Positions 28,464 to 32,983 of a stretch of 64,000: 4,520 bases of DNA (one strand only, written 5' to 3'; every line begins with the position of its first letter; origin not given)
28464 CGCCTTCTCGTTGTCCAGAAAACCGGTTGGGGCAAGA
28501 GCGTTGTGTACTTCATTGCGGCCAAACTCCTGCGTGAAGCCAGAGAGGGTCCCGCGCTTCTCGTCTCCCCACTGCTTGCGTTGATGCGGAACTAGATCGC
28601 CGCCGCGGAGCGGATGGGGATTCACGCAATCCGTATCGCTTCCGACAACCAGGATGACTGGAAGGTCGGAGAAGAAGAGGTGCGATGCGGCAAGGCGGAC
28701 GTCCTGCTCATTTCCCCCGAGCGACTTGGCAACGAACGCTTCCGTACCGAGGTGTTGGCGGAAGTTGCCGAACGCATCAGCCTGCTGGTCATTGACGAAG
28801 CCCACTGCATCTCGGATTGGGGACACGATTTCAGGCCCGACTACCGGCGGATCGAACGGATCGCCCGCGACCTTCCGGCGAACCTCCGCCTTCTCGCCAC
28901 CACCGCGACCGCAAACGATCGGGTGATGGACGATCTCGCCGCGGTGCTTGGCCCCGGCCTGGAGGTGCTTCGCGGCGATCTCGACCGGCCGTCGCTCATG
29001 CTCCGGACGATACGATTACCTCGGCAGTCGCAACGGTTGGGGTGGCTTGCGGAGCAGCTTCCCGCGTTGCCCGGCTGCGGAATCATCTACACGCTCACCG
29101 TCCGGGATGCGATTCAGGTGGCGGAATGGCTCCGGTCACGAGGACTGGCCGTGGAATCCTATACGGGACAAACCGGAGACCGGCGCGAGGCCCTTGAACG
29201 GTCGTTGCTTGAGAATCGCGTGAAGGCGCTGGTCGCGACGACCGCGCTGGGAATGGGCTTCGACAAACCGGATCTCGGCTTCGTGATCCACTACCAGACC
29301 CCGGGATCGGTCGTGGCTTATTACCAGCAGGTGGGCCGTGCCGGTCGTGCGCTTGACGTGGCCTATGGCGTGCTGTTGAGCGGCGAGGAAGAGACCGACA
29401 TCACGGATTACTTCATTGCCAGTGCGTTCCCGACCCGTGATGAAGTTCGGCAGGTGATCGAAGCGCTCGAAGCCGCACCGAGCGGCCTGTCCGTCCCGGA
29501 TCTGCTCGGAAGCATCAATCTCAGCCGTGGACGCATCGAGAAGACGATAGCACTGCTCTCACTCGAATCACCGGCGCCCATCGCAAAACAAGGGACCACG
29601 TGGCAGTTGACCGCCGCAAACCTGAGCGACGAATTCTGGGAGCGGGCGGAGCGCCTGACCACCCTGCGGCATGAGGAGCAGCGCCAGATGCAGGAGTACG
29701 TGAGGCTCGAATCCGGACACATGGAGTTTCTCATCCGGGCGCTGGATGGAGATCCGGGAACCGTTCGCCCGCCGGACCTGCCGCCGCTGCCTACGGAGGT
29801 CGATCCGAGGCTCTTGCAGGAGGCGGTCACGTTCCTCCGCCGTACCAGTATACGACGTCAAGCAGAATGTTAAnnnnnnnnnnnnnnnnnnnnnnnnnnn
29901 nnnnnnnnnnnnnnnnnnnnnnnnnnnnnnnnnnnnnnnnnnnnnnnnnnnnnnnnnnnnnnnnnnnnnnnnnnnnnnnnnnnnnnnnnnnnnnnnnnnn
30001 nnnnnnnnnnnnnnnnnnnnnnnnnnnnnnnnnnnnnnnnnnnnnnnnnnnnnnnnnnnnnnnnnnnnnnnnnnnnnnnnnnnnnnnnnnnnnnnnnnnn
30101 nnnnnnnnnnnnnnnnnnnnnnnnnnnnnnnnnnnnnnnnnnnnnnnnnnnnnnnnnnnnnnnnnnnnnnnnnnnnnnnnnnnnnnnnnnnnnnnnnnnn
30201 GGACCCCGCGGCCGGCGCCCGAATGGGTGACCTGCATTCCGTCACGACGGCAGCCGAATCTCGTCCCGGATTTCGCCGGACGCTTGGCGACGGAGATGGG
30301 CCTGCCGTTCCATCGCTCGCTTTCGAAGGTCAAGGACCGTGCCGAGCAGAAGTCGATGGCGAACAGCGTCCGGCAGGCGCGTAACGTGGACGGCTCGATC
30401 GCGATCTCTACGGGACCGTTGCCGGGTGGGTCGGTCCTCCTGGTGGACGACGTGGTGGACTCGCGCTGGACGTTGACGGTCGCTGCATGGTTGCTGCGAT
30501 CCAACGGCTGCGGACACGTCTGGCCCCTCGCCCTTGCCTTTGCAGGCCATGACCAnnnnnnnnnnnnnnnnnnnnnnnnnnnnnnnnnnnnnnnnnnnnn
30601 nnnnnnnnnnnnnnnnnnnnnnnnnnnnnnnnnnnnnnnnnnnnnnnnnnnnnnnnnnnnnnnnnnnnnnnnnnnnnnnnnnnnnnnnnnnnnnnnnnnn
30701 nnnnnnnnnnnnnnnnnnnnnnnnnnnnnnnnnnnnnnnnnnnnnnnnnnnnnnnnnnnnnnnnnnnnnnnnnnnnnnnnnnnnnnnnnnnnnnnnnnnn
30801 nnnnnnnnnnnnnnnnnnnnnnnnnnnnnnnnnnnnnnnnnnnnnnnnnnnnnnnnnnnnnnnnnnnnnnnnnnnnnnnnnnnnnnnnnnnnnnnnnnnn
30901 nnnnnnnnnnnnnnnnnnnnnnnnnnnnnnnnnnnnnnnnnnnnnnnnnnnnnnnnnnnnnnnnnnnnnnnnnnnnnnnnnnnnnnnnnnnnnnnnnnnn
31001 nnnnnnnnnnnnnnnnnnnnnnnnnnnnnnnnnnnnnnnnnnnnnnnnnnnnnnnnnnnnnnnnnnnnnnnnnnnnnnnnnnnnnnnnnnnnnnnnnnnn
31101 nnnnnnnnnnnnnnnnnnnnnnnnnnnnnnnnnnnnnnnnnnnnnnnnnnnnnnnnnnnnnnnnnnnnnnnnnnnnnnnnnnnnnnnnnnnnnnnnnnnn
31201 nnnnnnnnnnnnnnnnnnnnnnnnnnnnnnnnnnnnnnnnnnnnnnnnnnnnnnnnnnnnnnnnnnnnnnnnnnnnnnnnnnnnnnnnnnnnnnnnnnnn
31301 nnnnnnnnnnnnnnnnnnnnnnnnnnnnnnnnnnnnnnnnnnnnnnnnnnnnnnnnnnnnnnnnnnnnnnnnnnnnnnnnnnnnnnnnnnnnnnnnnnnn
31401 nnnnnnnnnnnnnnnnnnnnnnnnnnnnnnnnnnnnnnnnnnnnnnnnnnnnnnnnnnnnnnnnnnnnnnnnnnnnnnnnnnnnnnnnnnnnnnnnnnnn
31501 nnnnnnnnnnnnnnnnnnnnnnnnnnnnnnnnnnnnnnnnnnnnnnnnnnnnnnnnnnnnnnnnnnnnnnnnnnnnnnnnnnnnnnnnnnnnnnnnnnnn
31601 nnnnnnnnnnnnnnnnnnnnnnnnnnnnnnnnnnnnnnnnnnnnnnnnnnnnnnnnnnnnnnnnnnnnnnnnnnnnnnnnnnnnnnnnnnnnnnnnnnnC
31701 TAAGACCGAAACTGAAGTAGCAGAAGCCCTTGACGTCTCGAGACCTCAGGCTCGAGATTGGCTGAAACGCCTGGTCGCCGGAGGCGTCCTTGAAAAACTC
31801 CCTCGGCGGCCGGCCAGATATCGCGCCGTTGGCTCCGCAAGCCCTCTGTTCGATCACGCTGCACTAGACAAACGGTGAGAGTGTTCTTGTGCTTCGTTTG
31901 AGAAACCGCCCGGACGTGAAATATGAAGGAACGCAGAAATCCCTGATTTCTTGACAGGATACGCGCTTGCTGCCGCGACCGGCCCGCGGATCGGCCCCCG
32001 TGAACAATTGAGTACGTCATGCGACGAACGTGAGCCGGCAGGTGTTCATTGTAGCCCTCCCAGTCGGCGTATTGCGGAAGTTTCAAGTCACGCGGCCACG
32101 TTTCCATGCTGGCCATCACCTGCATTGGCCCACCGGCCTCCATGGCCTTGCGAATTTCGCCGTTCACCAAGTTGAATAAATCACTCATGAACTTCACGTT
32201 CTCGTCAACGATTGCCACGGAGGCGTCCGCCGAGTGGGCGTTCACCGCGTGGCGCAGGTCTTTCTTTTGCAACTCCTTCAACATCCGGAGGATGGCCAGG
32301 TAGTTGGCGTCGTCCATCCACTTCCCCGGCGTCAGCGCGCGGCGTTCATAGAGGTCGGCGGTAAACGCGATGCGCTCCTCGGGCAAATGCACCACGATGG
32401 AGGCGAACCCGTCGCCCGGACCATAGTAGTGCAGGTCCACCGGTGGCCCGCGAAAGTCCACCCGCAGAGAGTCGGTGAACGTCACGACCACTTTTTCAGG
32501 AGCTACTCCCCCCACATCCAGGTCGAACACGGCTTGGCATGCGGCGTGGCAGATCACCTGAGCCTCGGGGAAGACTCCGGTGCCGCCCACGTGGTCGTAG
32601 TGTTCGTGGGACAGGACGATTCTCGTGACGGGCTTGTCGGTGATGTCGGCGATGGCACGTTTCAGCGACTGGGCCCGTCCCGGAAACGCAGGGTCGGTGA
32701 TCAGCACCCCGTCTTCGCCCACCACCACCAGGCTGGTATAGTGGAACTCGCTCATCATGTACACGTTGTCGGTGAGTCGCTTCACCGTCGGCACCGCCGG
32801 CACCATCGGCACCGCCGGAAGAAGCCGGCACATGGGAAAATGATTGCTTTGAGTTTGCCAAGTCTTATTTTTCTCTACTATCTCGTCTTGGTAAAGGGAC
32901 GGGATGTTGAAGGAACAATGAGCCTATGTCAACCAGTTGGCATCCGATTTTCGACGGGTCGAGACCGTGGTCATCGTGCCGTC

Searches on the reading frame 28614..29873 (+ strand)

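Call 33: search_protein_families(library=pfam, proteins=[window:28614-29873:+], max_evalue=0.001)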
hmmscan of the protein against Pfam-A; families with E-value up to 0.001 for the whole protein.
window:28614-29873:+ (419 aa): 2 families
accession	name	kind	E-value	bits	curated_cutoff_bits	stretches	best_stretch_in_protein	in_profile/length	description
PF00271.37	Helicase_C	-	7.8e-14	52.3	23.5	1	154-246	16-109/110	Helicase conserved C-terminal domain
PF00270.35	DEAD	-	5.4e-11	43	26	1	22-106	91-165/167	DEAD/DEAH box helicase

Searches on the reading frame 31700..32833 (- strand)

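Call 33: search_protein_families(library=pfam, proteins=[window:31700-32833:-], max_evalue=0.001)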
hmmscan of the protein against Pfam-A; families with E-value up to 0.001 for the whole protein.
window:31700-32833:- (377 aa): 2 families
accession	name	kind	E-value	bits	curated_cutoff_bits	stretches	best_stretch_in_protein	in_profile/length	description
PF00753.33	Lactamase_B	-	2.2e-17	64.1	22.7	1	33-188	7-187/196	Metallo-beta-lactamase superfamily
PF12706.13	Lactamase_B_2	-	9.2e-06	25.8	27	1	46-102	5-69/200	Beta-lactamase superfamily domain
